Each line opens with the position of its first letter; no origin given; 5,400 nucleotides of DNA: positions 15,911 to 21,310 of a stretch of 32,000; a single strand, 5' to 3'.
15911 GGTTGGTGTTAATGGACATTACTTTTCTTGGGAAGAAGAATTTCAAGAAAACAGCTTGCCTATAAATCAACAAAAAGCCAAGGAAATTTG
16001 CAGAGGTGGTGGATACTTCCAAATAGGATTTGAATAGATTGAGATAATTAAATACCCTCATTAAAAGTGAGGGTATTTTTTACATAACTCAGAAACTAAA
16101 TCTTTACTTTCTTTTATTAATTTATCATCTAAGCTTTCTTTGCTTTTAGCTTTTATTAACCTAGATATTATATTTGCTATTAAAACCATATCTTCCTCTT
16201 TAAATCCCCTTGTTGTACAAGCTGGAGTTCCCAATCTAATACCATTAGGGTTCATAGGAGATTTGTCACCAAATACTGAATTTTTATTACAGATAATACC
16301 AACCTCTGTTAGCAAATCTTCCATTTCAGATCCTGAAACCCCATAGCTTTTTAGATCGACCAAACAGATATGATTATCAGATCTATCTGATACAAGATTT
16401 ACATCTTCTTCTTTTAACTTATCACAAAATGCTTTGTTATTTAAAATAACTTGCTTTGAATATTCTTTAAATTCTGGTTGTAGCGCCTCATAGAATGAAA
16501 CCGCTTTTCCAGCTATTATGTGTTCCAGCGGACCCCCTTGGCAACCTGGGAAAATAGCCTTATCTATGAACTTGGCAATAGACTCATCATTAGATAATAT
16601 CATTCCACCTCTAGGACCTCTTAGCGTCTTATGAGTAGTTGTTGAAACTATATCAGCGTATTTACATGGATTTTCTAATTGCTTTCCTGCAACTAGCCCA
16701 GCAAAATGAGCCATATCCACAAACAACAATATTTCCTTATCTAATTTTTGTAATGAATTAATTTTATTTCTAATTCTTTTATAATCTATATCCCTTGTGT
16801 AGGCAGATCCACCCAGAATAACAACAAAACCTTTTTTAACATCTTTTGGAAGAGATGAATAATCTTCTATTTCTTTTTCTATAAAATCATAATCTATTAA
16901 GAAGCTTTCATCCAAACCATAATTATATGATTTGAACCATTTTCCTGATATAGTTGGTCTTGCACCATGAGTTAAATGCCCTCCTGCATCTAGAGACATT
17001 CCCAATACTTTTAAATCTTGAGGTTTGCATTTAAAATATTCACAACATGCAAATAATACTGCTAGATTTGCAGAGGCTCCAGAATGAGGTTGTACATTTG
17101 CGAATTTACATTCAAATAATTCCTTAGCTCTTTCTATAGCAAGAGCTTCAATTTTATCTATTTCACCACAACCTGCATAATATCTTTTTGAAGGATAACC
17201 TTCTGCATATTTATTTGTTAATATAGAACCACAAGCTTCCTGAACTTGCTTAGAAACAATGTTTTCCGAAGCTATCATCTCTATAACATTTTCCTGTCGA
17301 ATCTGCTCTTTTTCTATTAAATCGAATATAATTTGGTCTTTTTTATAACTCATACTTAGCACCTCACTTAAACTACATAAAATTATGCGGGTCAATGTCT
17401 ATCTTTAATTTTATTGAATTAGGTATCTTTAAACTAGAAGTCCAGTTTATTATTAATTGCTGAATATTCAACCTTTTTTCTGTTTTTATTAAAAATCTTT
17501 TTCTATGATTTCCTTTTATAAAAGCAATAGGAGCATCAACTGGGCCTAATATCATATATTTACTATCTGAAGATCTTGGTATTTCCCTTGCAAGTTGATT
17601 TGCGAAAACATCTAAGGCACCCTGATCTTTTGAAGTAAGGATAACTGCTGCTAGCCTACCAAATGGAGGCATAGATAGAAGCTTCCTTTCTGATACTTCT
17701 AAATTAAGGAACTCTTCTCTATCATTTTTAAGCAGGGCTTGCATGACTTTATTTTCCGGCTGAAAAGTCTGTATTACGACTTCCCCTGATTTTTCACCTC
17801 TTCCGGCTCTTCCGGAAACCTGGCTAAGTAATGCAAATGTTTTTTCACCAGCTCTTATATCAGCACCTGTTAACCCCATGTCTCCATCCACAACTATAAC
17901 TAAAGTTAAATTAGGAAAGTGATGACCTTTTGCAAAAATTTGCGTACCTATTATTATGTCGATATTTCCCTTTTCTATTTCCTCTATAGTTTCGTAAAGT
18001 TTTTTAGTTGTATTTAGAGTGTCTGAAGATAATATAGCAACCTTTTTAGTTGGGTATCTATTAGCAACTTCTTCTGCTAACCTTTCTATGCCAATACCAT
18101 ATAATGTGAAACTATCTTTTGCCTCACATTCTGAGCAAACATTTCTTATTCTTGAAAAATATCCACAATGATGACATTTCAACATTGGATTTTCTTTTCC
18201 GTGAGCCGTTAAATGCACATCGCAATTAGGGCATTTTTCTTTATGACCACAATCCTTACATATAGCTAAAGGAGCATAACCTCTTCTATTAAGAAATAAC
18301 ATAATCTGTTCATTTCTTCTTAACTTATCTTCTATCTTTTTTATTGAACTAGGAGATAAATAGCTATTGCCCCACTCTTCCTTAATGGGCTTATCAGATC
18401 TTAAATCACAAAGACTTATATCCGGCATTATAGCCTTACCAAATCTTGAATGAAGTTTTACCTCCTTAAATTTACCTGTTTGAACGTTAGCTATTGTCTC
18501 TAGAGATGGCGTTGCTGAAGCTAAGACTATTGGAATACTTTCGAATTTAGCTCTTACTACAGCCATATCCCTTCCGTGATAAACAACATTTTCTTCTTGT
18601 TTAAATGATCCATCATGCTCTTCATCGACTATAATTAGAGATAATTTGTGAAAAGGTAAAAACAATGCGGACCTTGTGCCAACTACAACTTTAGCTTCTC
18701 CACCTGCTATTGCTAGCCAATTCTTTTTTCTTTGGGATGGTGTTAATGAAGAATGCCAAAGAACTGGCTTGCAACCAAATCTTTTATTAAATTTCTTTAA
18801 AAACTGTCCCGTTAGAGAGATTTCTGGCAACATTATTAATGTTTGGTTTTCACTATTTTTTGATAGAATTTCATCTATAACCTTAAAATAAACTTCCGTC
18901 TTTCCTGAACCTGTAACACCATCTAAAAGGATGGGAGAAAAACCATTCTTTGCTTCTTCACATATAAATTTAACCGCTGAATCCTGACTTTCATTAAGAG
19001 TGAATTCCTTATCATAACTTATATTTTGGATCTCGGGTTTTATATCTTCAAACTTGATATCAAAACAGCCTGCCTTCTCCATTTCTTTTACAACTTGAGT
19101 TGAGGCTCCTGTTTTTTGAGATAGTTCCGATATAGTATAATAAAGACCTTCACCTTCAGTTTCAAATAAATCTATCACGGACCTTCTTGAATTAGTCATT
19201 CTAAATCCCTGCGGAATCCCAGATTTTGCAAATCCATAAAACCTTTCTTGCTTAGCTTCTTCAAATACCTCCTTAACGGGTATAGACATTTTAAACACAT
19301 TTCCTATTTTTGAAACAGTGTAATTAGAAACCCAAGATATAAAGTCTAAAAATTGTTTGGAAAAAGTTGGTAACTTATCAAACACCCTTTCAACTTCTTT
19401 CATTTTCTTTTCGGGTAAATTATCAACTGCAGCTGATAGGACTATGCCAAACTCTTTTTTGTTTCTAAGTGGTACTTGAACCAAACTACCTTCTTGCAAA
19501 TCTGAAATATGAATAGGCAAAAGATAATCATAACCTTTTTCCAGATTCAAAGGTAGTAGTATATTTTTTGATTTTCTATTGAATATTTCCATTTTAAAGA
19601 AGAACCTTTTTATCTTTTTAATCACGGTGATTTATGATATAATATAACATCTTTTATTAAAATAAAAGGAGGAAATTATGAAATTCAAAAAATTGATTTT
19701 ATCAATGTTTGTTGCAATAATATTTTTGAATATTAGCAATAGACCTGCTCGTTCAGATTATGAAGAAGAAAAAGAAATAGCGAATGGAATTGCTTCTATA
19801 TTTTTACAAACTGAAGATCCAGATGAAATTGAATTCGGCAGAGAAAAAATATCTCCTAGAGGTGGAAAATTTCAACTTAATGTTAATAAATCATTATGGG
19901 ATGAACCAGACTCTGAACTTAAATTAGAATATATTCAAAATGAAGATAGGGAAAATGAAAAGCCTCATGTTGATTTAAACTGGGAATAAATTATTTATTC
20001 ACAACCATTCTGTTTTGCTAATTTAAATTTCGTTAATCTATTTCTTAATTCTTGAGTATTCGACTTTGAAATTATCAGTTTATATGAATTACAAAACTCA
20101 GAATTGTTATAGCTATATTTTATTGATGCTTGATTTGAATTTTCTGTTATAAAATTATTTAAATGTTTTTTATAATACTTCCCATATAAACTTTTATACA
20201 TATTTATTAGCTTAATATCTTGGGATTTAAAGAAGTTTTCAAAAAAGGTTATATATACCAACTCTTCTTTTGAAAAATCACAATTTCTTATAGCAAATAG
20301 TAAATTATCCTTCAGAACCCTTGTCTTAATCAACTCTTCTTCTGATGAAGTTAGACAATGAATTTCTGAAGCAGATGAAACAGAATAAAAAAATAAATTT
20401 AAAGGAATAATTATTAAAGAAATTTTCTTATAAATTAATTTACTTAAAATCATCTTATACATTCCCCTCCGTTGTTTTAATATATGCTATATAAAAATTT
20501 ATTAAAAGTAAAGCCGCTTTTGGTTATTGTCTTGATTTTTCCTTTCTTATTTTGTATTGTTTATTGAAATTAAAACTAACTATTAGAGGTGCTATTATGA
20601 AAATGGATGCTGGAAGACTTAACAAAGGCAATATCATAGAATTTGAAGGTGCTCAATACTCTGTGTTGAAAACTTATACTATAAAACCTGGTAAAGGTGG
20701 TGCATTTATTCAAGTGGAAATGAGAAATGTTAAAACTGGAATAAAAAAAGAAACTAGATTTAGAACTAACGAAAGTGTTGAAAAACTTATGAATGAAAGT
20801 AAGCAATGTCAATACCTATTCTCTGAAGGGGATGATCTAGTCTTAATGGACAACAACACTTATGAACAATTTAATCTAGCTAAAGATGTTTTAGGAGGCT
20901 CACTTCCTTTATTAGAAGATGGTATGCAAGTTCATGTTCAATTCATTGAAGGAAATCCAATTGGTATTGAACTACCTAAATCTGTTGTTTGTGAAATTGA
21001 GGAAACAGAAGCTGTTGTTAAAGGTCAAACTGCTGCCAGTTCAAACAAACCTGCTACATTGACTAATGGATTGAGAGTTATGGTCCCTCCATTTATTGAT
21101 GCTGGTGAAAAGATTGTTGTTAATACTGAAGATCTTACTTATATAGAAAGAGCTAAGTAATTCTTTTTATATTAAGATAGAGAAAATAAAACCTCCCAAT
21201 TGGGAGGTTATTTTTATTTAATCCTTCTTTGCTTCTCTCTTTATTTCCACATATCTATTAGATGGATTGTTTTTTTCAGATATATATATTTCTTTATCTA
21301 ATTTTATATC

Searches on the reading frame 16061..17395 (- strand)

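Call 9: search_protein_families(library=ncbifam, proteins=[window:16061-17395:-], max_evalue=0.00001)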
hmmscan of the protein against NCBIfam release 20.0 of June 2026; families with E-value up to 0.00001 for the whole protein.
window:16061-17395:- (444 aa): 4 families
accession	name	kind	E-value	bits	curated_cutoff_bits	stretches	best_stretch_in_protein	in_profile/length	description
NF000586.1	PRK00011.1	subfamily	2.8e-153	510.5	335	1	21-443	2-403/404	serine hydroxymethyltransferase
NF010094.0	PRK13580.1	equivalog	2.1e-118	396.1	735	2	122-435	163-466/496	glycine hydroxymethyltransferase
TIGR04506.1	F_threo_transal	equivalog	1e-26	93.9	650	1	22-419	5-387/609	fluorothreonine transaldolase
TIGR03576.1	pyridox_MJ0158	hypoth_equivalog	2.3e-06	27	304.45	1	174-278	123-226/346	TIGR03576 family pyridoxal phosphate-dependent enzyme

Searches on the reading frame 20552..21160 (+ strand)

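Call 10: search_protein_families(library=pfam, proteins=[window:20552-21160:+], max_evalue=0.00001)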
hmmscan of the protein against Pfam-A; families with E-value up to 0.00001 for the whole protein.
window:20552-21160:+ (202 aa): 3 families
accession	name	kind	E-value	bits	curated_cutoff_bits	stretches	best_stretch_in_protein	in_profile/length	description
PF09285.17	Elong-fact-P_C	-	9.6e-24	83.3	25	1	145-200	1-56/56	Elongation factor P, C-terminal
PF08207.18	EFP_N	-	6.1e-19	68.2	23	1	20-76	2-58/58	Elongation factor P (EF-P) KOW-like domain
PF01132.26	EFP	-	1.1e-18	67.4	27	1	84-137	1-54/54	Elongation factor P (EF-P) OB domain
